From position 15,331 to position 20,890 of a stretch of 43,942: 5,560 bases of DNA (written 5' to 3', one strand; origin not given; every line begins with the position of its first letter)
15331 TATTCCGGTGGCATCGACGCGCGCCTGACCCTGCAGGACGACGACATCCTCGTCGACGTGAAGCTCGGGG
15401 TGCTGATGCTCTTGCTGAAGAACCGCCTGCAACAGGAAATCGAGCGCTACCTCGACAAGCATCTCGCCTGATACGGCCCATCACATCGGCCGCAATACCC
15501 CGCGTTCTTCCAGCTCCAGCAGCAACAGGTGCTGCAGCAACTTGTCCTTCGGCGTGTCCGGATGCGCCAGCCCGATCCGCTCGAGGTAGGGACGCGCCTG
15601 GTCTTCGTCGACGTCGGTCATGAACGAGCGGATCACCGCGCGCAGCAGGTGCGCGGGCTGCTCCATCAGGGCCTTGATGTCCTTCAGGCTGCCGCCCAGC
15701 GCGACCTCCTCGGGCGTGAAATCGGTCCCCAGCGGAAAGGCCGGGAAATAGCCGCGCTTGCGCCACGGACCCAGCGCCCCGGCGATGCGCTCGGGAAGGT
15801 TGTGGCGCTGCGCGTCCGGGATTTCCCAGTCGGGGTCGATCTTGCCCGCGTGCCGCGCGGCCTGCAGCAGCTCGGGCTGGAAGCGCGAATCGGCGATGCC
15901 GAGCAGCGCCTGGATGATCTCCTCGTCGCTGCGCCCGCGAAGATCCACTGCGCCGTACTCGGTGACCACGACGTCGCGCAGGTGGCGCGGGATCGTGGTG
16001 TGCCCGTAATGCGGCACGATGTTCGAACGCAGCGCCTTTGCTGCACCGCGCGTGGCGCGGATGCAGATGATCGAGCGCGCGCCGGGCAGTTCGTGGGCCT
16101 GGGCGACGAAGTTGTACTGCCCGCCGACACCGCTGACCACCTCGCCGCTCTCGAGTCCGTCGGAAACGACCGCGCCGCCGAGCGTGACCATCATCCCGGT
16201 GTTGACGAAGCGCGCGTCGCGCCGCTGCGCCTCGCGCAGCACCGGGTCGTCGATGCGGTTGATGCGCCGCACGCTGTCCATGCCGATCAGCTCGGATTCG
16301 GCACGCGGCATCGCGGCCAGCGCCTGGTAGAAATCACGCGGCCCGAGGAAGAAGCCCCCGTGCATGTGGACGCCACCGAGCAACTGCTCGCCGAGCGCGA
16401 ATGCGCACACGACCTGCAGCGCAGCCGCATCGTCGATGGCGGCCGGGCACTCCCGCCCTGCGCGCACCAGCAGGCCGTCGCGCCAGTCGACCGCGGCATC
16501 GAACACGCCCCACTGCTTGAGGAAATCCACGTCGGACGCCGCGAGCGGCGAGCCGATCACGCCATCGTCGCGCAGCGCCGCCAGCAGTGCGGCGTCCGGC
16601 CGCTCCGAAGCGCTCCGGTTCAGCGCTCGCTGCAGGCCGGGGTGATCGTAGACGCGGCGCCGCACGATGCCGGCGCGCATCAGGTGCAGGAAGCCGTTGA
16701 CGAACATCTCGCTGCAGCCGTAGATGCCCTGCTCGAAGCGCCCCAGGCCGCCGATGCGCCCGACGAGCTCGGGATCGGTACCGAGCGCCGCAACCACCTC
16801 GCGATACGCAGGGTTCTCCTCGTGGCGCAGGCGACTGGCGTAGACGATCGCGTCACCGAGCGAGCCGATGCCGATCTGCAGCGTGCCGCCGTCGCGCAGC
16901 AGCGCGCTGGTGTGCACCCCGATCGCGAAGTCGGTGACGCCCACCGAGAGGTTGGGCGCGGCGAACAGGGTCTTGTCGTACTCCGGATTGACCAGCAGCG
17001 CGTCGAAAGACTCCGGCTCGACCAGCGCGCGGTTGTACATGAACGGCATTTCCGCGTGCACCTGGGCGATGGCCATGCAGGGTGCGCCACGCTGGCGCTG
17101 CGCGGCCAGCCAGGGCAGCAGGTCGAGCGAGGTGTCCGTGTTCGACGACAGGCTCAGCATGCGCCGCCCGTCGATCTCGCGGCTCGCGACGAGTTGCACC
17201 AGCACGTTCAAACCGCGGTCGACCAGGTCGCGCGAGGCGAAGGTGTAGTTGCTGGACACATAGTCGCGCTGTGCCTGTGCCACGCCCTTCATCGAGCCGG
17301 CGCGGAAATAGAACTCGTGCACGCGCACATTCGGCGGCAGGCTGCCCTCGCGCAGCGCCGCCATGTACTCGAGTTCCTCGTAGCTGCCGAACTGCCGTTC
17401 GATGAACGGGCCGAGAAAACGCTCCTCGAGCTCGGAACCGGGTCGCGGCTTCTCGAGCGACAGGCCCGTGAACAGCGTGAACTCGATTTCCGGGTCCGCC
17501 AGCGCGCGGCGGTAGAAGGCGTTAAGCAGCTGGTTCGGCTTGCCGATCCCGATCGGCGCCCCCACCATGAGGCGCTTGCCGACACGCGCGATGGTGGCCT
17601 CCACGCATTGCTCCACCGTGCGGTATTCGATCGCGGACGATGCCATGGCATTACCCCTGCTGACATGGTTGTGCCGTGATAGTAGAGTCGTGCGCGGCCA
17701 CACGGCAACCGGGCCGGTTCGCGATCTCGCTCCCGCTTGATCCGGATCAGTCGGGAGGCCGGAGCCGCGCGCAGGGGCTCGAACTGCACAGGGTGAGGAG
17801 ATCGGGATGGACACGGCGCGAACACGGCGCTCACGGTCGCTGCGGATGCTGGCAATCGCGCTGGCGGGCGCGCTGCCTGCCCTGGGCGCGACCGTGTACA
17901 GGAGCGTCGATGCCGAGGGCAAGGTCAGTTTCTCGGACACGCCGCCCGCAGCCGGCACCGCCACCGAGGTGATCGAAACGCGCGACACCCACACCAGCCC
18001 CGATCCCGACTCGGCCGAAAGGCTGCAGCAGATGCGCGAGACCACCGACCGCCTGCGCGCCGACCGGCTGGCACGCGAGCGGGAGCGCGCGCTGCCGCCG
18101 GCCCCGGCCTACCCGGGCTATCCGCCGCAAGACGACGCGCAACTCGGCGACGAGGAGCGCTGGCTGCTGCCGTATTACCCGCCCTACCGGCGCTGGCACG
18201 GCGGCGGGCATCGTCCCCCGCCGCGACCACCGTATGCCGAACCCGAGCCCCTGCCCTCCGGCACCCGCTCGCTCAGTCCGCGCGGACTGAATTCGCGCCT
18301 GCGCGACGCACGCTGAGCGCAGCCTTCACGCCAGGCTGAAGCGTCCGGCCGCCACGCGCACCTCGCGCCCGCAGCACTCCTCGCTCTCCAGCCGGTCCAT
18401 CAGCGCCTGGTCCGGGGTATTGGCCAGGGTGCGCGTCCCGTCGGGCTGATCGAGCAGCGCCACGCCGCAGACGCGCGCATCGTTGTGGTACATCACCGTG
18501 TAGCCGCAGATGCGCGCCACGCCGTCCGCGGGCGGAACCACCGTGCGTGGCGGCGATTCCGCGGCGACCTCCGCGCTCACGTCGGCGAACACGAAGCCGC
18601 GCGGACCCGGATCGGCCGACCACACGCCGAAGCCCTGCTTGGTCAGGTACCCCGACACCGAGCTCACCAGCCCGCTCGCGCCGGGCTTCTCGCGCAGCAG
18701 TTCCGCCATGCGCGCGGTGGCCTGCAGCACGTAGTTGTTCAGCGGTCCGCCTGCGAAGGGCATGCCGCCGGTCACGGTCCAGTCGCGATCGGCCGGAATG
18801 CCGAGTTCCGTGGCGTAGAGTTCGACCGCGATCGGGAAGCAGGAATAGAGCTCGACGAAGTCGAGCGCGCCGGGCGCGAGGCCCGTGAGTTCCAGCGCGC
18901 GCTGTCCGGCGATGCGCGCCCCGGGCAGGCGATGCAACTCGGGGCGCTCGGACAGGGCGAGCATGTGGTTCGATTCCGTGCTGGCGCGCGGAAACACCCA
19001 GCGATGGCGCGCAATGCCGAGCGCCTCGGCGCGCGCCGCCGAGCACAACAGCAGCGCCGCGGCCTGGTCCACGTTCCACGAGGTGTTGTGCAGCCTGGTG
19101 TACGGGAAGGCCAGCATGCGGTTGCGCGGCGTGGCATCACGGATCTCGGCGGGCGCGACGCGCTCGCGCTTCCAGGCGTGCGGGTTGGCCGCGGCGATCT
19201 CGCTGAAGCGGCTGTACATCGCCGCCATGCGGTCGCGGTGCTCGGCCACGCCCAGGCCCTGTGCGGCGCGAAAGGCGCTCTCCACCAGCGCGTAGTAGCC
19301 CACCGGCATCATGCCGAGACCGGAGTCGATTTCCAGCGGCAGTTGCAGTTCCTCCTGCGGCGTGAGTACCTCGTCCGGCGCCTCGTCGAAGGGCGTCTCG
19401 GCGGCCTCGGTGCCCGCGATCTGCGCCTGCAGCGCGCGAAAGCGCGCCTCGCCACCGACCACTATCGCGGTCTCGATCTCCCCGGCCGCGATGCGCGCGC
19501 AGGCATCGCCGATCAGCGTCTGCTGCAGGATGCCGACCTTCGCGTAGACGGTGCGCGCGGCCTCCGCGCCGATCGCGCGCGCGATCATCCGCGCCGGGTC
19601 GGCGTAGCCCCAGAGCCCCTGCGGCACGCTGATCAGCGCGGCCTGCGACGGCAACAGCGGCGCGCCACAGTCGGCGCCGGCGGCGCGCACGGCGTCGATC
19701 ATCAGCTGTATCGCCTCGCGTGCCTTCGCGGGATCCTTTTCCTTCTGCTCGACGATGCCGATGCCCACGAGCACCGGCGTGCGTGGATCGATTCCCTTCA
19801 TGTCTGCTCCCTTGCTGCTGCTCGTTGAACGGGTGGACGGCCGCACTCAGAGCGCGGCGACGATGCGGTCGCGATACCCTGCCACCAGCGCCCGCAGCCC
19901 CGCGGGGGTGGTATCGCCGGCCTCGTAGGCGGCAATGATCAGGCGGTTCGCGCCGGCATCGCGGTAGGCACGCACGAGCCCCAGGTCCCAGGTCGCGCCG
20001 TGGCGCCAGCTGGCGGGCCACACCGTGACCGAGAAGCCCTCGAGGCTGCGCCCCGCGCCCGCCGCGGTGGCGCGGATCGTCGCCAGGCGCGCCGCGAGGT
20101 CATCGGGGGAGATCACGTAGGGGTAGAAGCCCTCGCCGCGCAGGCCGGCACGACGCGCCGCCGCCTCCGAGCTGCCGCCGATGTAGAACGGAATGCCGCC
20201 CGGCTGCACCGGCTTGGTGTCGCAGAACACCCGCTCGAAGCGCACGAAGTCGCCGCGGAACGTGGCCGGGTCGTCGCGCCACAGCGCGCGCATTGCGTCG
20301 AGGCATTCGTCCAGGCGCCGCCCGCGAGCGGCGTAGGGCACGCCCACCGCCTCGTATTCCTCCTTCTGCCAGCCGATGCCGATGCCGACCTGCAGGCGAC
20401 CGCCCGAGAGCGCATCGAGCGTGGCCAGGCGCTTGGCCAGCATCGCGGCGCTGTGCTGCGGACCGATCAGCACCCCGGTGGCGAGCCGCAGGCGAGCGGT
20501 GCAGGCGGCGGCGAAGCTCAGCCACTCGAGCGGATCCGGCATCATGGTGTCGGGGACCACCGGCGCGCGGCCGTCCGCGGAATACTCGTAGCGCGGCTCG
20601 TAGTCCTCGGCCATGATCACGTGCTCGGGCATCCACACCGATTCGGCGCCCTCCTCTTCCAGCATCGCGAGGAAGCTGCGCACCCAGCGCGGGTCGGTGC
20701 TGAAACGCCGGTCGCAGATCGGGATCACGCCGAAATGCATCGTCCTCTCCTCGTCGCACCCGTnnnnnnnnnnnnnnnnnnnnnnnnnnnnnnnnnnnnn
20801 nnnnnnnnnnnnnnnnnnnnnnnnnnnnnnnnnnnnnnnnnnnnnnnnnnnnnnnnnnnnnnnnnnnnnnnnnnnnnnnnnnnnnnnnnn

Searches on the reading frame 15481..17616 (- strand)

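Call 9: search_protein_families(library=ncbifam, proteins=[window:15481-17616:-], max_evalue=0.00001)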
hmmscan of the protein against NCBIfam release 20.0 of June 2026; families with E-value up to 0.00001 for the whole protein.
window:15481-17616:- (711 aa): 3 families
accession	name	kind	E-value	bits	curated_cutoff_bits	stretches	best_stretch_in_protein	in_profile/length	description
TIGR03948.1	butyr_acet_CoA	equivalog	3.7e-10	39.2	674.8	1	472-588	316-435/445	butyryl-CoA:acetate CoA-transferase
NF053666.1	BtrAceCoATfers1341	equivalog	2.9e-07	29.7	740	1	471-583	349-455/492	butyryl-CoA:acetate CoA transferase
TIGR03458.1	YgfH_subfam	subfamily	9.4e-07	27.8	658.7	1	471-590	349-462/489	succinate CoA transferase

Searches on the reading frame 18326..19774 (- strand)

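Call 9: search_protein_families(library=ncbifam, proteins=[window:18326-19774:-], max_evalue=0.00001)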
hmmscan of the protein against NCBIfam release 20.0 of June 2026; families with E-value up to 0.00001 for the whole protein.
window:18326-19774:- (482 aa): 11 families
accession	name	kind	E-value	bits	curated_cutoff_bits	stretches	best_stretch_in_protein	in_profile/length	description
NF006103.0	PRK08257.1-1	equivalog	5e-108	362.1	757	1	1-476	9-488/495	acetyl-CoA acetyltransferase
NF006104.0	PRK08257.1-3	equivalog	3.5e-97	326.4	654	1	2-475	8-499/512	acetyl-CoA acetyltransferase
NF006106.0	PRK08257.1-5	equivalog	1.5e-84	284.5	684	1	2-460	13-474/503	acetyl-CoA acetyltransferase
NF006105.0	PRK08257.1-4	equivalog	4.5e-72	243.4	683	1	2-476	10-500/510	acetyl-CoA acetyltransferase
NF004720.0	PRK06064.1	subfamily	1.9e-13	50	420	1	150-325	136-299/389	thiolase domain-containing protein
NF005704.0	PRK07516.1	subfamily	2.2e-13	49.9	412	1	178-320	160-296/389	thiolase domain-containing protein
NF053570.1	AcCoTHIOL_METTL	equivalog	8.2e-12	44.6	600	1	183-326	163-298/385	acetyl-CoA acetyltransferase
NF004811.0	PRK06158.1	subfamily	5.7e-11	42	421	1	86-327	90-297/384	acetyl-CoA acetyltransferase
NF005892.0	PRK07855.1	subfamily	7.3e-07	28.4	469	1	3-325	11-309/390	lipid-transfer protein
NF009228.0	PRK12578.1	subfamily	9.5e-07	27.8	485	1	159-325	145-300/387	thiolase domain-containing protein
NF005890.0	PRK07851.1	equivalog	2.4e-06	26.8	580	0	235-369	263-387/406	acetyl-CoA C-acetyltransferase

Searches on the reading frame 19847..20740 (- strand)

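Call 9: search_protein_families(library=ncbifam, proteins=[window:19847-20740:-], max_evalue=0.00001)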
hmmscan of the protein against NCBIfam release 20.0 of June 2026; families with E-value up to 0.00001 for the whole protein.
window:19847-20740:- (297 aa): 27 families (the best 25 are shown)
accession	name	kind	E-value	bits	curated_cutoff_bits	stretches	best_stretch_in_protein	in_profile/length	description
TIGR03619.1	F420_Rv2161c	subfamily_domain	9e-73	244.9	166.9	1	26-270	6-246/247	TIGR03619 family F420-dependent LLM class oxidoreductase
TIGR03560.1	F420_Rv1855c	subfamily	8.4e-28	97.7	231.4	1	71-236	53-222/227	TIGR03560 family F420-dependent LLM class oxidoreductase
TIGR03854.1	F420_MSMEG_3544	hypoth_equivalog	4.4e-25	88.6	295.6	1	69-234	42-206/290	TIGR03854 family LLM class F420-dependent oxidoreductase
TIGR03621.1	F420_MSMEG_2516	subfamily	1.1e-24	87.1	213.15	1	62-191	33-159/295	TIGR03621 family F420-dependent LLM class oxidoreductase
TIGR04021.1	LLM_DMSO2_sfnG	equivalog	7.6e-24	84.7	382.95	1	78-233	71-228/350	dimethylsulfone monooxygenase SfnG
TIGR03571.1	lucif_BA3436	subfamily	2.8e-18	66.2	303.9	1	69-226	68-225/304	TIGR03571 family LLM class oxidoreductase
TIGR03555.1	F420_mer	equivalog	2.9e-18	66.3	348.7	1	72-241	42-209/325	5,10-methylenetetrahydromethanopterin reductase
NF002619.0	PRK02271.1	equivalog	3.5e-18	66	276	1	69-241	41-210/329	5,10-methylenetetrahydromethanopterin reductase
TIGR03565.1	alk_sulf_monoox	equivalog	5.7e-16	58.5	518.2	1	78-234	63-220/346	FMNH2-dependent alkanesulfonate monooxygenase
TIGR04027.1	LLM_KPN_01858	hypoth_equivalog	1.4e-15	57.1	412.9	1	67-160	51-144/326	putative FMN-dependent luciferase-like monooxygenase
TIGR03564.1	F420_MSMEG_4879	subfamily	3.2e-15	56.5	234.25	1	65-232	21-188/265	TIGR03564 family F420-dependent LLM class oxidoreductase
TIGR04020.1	seco_metab_LLM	subfamily_domain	1.1e-14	54.4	244.45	1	68-240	51-225/341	MupA/Atu3671 family FMN-dependent luciferase-like monooxygenase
NF001939.1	PRK00719.1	subfamily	1.2e-14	53.9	510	1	74-234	57-220/373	alkanesulfonate monooxygenase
TIGR03554.1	F420_G6P_DH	equivalog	8e-14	51.4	420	1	70-214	52-199/331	glucose-6-phosphate dehydrogenase (coenzyme-F420)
TIGR03617.1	F420_MSMEG_2256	subfamily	1.9e-13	50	278.15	1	67-239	18-198/318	TIGR03617 family F420-dependent LLM class oxidoreductase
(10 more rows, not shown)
